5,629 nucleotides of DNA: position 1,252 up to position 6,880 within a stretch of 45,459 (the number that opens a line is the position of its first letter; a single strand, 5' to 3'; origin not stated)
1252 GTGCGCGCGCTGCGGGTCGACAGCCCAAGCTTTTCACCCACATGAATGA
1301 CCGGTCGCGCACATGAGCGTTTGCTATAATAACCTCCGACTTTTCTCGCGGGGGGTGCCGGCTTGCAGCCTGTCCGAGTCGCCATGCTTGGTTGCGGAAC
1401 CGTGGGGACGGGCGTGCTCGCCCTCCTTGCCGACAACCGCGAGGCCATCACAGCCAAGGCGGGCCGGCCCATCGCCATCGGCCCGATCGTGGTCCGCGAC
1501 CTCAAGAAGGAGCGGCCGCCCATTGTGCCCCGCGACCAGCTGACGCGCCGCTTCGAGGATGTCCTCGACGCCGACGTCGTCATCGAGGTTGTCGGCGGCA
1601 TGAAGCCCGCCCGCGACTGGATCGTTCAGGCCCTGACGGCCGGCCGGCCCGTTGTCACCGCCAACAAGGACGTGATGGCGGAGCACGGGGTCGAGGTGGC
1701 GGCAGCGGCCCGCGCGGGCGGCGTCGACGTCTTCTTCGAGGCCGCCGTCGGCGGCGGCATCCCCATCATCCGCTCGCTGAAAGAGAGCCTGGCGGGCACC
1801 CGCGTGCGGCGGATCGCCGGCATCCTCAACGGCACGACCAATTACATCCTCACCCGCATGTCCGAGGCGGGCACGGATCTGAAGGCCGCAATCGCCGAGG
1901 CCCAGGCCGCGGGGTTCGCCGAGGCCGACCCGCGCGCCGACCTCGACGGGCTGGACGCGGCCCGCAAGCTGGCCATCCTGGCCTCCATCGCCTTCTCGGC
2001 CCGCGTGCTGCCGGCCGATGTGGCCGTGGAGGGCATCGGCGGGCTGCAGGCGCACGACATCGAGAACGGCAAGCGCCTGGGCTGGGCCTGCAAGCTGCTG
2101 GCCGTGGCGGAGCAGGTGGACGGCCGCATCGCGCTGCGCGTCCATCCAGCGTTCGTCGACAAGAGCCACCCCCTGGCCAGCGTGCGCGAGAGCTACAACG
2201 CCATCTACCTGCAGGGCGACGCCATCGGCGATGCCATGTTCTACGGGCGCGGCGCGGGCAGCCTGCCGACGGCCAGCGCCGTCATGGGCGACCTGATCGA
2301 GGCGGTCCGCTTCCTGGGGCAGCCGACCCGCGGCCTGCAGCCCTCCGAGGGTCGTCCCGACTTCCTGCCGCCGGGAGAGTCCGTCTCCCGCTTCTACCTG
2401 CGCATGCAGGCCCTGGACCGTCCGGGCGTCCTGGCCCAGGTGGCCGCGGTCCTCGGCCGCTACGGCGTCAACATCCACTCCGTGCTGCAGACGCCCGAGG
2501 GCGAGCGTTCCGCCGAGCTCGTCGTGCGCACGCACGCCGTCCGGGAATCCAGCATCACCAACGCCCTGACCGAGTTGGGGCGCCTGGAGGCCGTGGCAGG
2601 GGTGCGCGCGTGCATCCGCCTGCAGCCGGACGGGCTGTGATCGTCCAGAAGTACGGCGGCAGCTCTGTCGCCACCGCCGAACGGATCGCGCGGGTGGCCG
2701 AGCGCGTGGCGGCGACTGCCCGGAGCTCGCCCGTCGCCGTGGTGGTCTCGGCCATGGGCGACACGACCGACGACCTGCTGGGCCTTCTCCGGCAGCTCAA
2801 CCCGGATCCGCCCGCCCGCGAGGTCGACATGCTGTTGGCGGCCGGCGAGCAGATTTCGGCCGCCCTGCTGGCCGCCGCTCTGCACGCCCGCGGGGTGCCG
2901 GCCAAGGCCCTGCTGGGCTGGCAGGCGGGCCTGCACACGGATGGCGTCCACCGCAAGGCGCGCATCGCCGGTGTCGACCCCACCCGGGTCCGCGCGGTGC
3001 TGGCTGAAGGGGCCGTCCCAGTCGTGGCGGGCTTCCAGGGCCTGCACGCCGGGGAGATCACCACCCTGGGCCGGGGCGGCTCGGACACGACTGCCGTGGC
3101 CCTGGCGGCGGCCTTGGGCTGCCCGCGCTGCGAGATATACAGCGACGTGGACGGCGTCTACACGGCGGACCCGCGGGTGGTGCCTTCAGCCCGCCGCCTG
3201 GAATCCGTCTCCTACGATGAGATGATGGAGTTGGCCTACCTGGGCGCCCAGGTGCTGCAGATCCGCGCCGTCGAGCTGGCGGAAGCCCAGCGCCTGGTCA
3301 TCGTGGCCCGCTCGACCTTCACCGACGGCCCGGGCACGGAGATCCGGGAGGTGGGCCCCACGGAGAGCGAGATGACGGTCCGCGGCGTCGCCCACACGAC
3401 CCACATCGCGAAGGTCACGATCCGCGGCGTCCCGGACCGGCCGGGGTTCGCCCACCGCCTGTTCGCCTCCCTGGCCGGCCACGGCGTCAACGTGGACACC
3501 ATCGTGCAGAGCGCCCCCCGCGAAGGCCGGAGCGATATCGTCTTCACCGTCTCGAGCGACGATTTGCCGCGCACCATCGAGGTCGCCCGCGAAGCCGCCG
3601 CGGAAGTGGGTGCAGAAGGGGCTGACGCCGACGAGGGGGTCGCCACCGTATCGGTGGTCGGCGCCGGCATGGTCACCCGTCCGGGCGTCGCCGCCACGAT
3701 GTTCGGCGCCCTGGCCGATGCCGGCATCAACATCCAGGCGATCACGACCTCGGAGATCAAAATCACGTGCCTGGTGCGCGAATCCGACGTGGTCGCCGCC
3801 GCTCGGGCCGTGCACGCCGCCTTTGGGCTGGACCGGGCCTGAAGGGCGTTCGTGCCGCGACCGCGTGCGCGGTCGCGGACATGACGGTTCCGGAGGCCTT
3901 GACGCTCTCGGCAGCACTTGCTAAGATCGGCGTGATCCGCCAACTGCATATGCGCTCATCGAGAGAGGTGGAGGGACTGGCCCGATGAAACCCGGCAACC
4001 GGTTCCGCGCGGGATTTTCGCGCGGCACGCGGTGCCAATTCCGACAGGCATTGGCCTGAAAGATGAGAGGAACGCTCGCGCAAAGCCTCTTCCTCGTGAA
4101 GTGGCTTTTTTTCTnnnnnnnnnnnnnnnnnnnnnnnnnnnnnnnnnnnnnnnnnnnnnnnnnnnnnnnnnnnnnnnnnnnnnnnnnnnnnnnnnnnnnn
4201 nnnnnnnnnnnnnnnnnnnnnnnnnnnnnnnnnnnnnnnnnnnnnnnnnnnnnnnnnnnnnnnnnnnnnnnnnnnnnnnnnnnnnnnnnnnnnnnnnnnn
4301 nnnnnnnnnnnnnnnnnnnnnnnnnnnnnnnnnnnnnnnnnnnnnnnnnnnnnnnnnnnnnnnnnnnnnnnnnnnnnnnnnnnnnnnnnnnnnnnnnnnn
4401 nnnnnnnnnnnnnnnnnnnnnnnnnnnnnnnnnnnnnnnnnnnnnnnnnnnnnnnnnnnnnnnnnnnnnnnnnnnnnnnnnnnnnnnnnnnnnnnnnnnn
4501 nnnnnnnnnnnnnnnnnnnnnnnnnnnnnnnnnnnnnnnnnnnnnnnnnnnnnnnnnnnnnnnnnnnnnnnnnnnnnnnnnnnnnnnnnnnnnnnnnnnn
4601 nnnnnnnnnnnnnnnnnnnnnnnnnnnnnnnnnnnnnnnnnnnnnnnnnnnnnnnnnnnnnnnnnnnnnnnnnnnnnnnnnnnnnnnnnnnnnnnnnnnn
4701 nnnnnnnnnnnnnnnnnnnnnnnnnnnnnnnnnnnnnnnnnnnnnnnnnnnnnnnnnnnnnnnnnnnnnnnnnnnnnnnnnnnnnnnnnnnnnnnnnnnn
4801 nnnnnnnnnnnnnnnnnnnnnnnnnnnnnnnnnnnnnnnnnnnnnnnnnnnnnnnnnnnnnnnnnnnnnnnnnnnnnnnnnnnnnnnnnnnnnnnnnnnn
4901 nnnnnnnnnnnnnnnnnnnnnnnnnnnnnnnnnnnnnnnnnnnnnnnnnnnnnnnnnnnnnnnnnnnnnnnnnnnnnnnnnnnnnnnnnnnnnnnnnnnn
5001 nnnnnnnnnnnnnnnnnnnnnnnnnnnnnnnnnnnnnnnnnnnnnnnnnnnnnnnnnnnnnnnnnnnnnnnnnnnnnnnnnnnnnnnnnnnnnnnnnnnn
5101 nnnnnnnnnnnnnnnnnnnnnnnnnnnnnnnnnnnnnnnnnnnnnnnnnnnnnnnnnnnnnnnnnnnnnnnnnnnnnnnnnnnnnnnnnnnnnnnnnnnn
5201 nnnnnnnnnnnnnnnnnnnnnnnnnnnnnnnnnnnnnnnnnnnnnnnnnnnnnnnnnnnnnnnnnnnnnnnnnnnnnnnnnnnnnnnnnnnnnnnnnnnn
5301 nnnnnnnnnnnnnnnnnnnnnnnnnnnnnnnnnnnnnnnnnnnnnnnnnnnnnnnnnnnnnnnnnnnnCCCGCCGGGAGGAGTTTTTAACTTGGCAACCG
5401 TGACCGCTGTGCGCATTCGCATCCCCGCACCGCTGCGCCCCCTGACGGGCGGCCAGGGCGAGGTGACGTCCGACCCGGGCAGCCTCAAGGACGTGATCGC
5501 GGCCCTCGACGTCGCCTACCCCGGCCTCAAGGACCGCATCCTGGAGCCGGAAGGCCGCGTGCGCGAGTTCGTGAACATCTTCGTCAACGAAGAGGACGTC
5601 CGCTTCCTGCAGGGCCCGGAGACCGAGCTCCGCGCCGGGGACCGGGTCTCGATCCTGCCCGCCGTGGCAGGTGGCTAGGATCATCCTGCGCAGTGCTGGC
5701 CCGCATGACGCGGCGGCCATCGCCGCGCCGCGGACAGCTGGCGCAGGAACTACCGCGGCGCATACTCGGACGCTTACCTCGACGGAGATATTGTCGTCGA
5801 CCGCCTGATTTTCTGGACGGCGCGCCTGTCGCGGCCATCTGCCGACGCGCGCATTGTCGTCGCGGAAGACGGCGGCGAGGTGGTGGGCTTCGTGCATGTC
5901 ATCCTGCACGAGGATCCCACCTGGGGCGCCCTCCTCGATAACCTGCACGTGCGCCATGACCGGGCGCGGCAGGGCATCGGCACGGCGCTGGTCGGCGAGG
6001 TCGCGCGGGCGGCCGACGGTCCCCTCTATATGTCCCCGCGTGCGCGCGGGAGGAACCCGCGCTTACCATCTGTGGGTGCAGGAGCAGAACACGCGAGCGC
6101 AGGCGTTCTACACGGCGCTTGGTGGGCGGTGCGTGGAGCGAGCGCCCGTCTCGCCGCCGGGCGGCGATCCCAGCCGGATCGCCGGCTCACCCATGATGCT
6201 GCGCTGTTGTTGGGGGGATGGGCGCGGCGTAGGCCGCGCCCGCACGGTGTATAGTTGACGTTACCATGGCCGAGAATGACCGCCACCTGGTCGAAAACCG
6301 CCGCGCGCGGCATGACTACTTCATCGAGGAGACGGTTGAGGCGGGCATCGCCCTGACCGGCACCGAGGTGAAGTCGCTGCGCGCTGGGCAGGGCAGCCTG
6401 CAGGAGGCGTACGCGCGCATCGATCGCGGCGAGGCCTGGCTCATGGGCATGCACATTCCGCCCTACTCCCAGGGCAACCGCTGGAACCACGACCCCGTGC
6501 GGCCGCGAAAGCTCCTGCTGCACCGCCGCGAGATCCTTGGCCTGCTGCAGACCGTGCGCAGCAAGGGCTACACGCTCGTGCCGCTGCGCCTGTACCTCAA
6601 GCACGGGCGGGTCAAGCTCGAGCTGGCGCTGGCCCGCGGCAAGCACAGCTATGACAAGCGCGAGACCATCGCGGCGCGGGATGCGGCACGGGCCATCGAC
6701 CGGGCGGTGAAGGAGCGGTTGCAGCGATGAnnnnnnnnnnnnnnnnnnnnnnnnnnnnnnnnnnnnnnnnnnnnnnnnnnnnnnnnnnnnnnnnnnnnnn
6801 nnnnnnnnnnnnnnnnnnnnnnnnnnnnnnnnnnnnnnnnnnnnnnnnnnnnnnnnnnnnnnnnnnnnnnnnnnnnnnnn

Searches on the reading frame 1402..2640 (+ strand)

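Call 22: search_protein_families(library=pfam, proteins=[window:1402-2640:+], max_evalue=0.001)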
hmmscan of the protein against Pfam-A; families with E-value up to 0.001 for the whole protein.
window:1402-2640:+ (412 aa): 5 families
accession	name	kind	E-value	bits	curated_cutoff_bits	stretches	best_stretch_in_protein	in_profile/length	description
PF00742.24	Homoserine_dh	-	7.3e-64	215.2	22.9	1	121-299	1-173/173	Homoserine dehydrogenase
PF03447.22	NAD_binding_3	-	7.6e-15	56.1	24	1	2-113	6-116/116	Homoserine dehydrogenase, NAD binding domain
PF01842.31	ACT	-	1.5e-13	50.7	27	1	332-396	2-65/66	ACT domain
PF22629.2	ACT_AHAS_ss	-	2.1e-05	25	27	1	334-397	2-64/67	AHAS small subunit-like ACT domain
PF13291.12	ACT_4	-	0.00044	21.3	27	0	333-372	9-49/80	ACT domain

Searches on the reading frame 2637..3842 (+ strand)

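Call 22: search_protein_families(library=pfam, proteins=[window:2637-3842:+], max_evalue=0.001)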
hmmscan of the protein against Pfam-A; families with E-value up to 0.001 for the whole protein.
window:2637-3842:+ (401 aa): 6 families
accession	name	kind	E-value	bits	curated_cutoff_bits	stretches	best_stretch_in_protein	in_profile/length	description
PF00696.33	AA_kinase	-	2.1e-52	178.6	24.9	1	1-222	2-232/234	Amino acid kinase family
PF22468.2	ACT_9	-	5.3e-35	119.4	27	2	338-396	1-61/61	ACT domain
PF13840.12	ACT_7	-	6.3e-21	74.4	27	1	331-393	2-64/65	ACT domain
PF01842.31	ACT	-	1.1e-19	70.2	27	2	261-319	2-63/66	ACT domain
PF13399.11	LytR_C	-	0.00031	22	22.2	0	347-399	11-65/86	LytR cell envelope-related transcriptional attenuator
PF13740.12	ACT_6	-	0.00037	20.8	23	0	266-292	10-36/76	ACT domain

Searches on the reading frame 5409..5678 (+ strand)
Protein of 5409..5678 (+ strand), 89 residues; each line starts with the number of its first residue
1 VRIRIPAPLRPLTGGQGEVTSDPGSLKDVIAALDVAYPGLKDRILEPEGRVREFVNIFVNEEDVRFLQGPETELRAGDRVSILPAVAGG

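Call 22: search_protein_families(library=pfam, proteins=[window:5409-5678:+], max_evalue=0.001)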
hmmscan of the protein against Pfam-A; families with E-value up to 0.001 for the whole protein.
window:5409-5678:+ (89 aa): 1 family
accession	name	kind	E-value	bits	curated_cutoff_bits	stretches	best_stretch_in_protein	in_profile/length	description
PF02597.26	ThiS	-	7.9e-18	65.2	22.5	1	3-89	1-76/76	ThiS family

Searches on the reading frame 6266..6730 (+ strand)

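Call 22: search_protein_families(library=pfam, proteins=[window:6266-6730:+], max_evalue=0.001)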
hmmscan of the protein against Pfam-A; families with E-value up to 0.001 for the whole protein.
window:6266-6730:+ (154 aa): 1 family
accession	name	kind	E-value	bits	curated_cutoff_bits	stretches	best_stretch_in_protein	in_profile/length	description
PF01668.23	SmpB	-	3.3e-61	205.8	27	1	9-150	2-143/143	SmpB protein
